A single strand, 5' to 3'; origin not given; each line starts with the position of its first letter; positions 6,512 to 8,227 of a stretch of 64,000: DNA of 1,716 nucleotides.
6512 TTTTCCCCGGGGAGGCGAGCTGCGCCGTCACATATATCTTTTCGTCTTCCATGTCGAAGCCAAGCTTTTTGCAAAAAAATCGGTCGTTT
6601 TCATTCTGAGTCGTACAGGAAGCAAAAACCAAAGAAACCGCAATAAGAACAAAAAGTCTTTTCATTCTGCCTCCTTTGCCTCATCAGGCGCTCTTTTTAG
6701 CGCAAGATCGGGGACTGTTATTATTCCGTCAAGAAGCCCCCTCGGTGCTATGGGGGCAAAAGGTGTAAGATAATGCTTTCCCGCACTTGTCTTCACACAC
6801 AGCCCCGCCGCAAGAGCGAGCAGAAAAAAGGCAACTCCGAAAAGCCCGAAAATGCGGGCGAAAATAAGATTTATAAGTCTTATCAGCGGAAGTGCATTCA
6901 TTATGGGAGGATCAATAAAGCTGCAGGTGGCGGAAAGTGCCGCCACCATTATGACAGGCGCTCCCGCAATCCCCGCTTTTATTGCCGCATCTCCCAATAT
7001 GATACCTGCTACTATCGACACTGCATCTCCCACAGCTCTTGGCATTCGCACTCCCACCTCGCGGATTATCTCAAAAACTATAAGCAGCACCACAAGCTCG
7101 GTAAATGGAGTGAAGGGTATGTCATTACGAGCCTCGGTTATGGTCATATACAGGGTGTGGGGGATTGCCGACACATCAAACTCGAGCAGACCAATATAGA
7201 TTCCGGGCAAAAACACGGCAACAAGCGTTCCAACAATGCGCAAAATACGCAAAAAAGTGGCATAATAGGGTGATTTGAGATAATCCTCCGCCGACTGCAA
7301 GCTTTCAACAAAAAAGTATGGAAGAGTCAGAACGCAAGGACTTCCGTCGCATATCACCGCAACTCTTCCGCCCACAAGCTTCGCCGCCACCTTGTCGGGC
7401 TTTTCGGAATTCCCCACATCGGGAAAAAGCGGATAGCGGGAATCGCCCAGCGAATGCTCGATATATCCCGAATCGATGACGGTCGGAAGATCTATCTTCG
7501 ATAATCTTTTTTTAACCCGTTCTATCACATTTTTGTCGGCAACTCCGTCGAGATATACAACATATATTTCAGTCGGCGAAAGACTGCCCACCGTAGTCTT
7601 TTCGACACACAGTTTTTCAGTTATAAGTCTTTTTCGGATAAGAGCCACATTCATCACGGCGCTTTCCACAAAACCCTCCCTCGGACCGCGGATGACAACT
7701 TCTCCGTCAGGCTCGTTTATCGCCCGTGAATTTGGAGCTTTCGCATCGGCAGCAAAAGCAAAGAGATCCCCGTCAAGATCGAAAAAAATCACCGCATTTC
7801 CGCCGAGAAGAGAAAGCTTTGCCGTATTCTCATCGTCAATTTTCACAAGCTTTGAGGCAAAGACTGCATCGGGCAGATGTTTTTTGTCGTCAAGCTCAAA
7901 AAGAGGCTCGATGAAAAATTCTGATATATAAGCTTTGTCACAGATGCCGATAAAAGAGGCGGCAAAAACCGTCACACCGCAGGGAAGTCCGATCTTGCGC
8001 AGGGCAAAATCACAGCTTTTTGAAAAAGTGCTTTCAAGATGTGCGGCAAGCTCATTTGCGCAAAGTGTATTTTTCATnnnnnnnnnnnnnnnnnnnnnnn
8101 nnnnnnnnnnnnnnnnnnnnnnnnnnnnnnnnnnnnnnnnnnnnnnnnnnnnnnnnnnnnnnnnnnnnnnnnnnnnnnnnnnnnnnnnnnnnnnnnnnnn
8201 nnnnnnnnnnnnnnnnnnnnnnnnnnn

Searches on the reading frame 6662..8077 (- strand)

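Call 10: search_protein_families(library=pfam, proteins=[window:6662-8077:-], max_evalue=0.001)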
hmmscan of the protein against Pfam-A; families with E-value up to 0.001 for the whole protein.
window:6662-8077:- (471 aa): 1 family
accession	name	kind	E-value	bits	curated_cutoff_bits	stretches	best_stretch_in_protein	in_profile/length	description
PF03323.18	GerA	-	2.6e-131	438.8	27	1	13-463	2-463/466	Bacillus/Clostridium GerA spore germination protein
